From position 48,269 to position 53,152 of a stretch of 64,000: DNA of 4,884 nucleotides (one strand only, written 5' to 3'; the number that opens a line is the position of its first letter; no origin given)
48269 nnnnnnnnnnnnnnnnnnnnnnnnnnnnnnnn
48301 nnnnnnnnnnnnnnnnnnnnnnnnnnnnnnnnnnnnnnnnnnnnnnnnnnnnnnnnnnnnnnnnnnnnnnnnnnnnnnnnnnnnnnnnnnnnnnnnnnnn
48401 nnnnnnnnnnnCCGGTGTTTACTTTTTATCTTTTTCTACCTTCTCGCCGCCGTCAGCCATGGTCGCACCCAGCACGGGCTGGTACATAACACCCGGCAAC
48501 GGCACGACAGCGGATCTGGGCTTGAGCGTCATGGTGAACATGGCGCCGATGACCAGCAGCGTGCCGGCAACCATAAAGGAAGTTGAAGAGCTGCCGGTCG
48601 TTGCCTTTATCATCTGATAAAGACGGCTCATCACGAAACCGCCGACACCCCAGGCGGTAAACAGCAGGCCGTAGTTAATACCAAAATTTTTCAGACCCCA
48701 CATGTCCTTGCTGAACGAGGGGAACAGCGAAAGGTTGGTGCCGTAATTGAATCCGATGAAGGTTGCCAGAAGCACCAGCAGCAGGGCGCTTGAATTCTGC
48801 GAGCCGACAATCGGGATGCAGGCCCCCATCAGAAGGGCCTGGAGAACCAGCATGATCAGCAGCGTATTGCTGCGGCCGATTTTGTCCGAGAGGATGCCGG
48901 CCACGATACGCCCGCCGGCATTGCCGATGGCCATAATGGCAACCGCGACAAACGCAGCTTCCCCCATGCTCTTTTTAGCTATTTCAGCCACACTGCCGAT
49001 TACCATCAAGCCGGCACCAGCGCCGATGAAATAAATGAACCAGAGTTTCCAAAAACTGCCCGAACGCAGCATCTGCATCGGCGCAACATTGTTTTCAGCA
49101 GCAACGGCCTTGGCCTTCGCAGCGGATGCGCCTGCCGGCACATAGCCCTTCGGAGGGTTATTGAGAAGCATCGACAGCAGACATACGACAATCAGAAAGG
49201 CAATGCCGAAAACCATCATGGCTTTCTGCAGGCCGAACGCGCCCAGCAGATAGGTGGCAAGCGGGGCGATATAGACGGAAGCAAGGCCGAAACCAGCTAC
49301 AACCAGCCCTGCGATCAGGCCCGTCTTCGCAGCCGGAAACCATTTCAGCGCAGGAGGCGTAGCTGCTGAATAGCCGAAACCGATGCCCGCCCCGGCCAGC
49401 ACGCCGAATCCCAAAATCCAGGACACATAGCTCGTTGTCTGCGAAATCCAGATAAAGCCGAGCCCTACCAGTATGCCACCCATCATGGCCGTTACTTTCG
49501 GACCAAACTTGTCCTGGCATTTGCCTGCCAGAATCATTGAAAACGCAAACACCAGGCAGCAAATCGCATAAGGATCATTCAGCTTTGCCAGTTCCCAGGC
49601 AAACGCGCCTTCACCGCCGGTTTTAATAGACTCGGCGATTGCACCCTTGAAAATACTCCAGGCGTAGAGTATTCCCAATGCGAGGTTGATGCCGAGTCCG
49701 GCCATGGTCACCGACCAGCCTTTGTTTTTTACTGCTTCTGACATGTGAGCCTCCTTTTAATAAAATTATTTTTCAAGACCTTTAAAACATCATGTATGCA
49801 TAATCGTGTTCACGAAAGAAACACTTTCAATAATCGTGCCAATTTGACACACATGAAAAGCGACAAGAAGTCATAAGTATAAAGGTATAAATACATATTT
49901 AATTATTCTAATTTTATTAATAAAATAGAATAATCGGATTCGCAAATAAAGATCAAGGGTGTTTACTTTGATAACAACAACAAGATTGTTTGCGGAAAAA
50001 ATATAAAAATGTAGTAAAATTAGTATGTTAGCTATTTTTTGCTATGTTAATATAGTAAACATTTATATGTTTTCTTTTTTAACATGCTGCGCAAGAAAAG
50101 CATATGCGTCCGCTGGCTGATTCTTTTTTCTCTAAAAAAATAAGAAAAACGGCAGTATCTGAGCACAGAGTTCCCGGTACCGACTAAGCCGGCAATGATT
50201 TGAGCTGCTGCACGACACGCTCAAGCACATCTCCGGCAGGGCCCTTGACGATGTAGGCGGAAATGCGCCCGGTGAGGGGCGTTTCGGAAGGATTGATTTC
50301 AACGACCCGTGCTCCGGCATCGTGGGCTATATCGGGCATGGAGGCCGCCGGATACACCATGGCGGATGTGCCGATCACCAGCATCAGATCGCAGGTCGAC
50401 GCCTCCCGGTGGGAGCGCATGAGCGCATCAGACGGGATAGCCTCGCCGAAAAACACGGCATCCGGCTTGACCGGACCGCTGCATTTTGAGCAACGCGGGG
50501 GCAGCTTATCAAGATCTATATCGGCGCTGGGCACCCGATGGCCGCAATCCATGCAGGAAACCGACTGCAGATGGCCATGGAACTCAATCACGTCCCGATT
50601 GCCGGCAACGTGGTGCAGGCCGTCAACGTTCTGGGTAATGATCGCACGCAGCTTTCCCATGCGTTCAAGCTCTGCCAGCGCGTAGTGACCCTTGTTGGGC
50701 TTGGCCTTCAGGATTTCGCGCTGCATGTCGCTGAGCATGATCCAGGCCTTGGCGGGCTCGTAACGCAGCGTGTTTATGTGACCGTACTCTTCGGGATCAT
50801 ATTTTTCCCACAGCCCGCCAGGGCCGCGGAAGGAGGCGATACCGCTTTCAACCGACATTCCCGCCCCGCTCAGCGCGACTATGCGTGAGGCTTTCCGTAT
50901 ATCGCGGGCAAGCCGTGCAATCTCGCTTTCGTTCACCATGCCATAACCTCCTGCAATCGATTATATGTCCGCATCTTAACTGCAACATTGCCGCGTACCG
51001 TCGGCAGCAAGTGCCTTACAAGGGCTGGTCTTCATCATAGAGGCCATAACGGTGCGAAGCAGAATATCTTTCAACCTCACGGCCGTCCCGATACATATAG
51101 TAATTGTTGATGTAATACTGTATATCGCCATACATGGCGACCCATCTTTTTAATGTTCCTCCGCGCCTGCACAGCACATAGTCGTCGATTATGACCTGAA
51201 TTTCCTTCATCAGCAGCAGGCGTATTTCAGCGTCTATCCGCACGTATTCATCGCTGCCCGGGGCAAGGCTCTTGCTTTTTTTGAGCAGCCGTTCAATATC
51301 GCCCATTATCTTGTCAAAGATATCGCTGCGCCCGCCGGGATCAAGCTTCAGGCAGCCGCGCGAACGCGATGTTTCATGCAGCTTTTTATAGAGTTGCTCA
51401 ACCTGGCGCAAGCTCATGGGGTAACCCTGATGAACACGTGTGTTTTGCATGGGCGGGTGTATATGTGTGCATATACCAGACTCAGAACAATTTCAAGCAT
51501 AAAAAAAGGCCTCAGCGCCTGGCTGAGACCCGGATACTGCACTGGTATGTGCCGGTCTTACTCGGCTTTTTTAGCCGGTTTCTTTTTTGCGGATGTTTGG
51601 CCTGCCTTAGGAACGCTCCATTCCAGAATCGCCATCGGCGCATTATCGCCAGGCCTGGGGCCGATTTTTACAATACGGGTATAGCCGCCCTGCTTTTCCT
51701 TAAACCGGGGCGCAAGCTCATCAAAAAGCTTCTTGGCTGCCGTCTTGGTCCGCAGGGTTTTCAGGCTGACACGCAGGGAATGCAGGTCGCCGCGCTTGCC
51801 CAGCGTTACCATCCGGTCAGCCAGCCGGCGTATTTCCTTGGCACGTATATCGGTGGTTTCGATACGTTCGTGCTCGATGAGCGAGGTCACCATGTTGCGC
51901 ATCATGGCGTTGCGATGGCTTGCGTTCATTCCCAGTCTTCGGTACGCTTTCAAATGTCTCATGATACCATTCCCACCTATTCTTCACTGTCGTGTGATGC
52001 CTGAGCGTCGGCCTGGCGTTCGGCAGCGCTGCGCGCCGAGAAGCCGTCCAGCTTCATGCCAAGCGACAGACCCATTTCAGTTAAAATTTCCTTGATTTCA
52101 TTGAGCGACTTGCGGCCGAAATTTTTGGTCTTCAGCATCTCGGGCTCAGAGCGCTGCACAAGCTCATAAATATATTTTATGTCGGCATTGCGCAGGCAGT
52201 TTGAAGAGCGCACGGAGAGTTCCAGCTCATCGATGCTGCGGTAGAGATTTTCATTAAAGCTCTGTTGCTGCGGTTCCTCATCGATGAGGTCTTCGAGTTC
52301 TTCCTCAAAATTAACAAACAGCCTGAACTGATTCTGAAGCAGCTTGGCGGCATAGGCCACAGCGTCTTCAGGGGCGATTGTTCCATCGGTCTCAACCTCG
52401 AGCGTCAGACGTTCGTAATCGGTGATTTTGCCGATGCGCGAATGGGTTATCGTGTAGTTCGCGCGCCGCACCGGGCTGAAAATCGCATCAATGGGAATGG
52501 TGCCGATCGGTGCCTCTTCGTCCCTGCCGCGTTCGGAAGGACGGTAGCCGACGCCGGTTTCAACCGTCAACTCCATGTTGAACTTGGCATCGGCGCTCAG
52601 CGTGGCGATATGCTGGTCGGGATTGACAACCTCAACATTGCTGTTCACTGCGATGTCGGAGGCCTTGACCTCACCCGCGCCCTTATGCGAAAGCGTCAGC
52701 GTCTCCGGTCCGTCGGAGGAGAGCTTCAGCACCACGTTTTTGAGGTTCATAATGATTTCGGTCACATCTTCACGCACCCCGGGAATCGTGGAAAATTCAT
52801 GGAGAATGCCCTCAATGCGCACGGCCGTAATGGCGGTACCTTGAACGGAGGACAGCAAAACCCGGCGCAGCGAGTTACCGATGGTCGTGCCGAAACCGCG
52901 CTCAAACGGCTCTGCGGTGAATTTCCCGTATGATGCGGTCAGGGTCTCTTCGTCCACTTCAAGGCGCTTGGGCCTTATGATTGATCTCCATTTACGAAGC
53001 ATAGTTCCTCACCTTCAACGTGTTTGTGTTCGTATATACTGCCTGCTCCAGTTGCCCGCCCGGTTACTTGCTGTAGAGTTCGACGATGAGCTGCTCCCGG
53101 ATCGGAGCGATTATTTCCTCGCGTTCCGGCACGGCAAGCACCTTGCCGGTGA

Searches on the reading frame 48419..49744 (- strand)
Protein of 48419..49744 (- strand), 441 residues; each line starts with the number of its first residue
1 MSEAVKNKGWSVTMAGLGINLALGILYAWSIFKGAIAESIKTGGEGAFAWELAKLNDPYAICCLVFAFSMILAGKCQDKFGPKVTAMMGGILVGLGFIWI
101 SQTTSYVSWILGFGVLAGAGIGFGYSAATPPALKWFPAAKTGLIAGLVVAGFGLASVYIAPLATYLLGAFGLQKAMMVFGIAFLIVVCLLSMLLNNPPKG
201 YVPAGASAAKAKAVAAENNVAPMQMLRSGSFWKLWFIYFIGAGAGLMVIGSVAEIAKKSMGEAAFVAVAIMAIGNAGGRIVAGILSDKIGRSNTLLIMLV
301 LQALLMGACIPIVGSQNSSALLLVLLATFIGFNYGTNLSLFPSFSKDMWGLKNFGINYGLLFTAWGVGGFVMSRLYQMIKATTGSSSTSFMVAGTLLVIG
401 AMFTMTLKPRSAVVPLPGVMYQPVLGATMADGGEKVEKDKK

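Call 62: search_protein_families(library=pfam, proteins=[window:48419-49744:-], max_evalue=0.00001)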
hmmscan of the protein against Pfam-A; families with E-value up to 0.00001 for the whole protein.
window:48419-49744:- (441 aa): 2 families
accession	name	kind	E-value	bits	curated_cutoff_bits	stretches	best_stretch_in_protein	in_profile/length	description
PF07690.21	MFS_1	-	5.6e-29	101.6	33.4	1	48-371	27-345/347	Major Facilitator Superfamily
PF23262.1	NFD4_C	-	2.5e-06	27.9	27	1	220-385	8-173/215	NFD4, C-terminal domain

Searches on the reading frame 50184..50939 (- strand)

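Call 62: search_protein_families(library=pfam, proteins=[window:50184-50939:-], max_evalue=0.00001)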
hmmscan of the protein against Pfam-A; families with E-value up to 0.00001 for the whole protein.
window:50184-50939:- (251 aa): 1 family
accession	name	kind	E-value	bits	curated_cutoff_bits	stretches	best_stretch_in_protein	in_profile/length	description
PF02146.23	SIR2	-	2.7e-47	161.5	24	1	25-197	1-180/180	Sir2 family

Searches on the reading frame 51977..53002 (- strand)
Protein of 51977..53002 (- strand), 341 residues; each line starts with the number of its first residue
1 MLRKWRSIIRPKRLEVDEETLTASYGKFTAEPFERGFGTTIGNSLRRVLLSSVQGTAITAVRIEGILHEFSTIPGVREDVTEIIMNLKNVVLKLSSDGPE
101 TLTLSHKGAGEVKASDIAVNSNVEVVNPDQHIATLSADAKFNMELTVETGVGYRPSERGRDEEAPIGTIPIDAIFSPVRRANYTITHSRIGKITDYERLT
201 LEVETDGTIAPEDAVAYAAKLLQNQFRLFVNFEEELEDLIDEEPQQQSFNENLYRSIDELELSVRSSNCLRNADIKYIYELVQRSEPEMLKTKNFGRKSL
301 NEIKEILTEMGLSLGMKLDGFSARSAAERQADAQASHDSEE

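Call 62: search_protein_families(library=pfam, proteins=[window:51977-53002:-], max_evalue=0.00001)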
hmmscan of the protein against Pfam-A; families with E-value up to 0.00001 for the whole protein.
window:51977-53002:- (341 aa): 3 families
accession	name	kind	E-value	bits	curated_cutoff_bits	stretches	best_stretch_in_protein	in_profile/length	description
PF01000.31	RNA_pol_A_bac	-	6.1e-37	126.9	33.9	1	61-176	1-119/119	RNA polymerase Rpb3/RpoA insert domain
PF03118.21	RNA_pol_A_CTD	-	1.5e-26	92.3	23.8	1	249-309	7-67/67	Bacterial RNA polymerase, alpha chain C terminal domain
PF01193.29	RNA_pol_L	-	7.2e-25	87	24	1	31-226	1-74/74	RNA polymerase Rpb3/Rpb11 dimerisation domain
